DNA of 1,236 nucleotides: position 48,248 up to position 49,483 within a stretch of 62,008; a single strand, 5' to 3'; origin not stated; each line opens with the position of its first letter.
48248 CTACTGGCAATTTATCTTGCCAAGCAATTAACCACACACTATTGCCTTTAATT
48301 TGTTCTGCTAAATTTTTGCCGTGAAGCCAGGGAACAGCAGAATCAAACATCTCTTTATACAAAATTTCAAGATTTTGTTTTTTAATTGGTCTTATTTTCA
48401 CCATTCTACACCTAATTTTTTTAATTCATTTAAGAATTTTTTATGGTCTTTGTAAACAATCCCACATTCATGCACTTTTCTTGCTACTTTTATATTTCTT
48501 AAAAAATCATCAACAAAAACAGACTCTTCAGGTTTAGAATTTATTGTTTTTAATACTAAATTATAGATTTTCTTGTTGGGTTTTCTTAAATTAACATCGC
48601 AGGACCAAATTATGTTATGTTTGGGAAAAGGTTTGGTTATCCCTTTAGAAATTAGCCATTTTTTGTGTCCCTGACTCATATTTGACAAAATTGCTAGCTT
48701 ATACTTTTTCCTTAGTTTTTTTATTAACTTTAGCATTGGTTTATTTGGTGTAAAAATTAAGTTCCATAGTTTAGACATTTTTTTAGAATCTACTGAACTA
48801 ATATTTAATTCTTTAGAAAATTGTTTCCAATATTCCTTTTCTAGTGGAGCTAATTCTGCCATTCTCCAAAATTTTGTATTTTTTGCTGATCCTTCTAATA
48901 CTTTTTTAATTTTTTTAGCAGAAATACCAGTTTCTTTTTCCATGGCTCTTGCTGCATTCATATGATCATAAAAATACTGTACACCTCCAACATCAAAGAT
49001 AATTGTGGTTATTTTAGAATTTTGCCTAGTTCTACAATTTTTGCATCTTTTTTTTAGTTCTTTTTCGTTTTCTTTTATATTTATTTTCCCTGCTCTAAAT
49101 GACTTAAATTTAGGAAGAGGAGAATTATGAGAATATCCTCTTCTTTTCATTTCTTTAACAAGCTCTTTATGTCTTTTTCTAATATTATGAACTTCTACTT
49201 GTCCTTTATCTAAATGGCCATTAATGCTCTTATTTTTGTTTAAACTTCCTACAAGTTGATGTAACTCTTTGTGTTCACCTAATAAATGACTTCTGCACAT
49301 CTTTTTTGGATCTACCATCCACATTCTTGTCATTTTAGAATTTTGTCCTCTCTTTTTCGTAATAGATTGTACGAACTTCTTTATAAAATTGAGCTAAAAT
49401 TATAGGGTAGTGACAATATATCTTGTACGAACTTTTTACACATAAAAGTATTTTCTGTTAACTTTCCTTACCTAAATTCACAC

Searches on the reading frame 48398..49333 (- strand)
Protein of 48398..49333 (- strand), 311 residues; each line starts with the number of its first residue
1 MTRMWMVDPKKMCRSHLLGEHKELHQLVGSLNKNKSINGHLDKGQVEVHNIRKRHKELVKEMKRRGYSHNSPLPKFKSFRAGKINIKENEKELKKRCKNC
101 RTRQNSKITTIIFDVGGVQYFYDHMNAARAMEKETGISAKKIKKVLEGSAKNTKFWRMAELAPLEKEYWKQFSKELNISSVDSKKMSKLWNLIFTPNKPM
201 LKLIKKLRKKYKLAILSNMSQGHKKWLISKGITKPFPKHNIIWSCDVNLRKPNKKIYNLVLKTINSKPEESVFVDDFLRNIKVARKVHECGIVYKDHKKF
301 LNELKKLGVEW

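Call 30: search_protein_families(library=pfam, proteins=[window:48398-49333:-], max_evalue=0.0001)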
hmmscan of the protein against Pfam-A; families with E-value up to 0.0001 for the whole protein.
window:48398-49333:- (311 aa): 3 families
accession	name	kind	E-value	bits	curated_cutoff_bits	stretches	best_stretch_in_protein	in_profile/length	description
PF03013.19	Pyr_excise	-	2.7e-15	56.9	23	1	3-73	2-79/81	Pyrimidine dimer DNA glycosylase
PF00702.32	Hydrolase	-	1.1e-12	49.2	26.4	1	108-287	1-190/191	haloacid dehalogenase-like hydrolase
PF13419.12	HAD_2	-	1e-08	36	23.8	1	177-287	61-171/178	Haloacid dehalogenase-like hydrolase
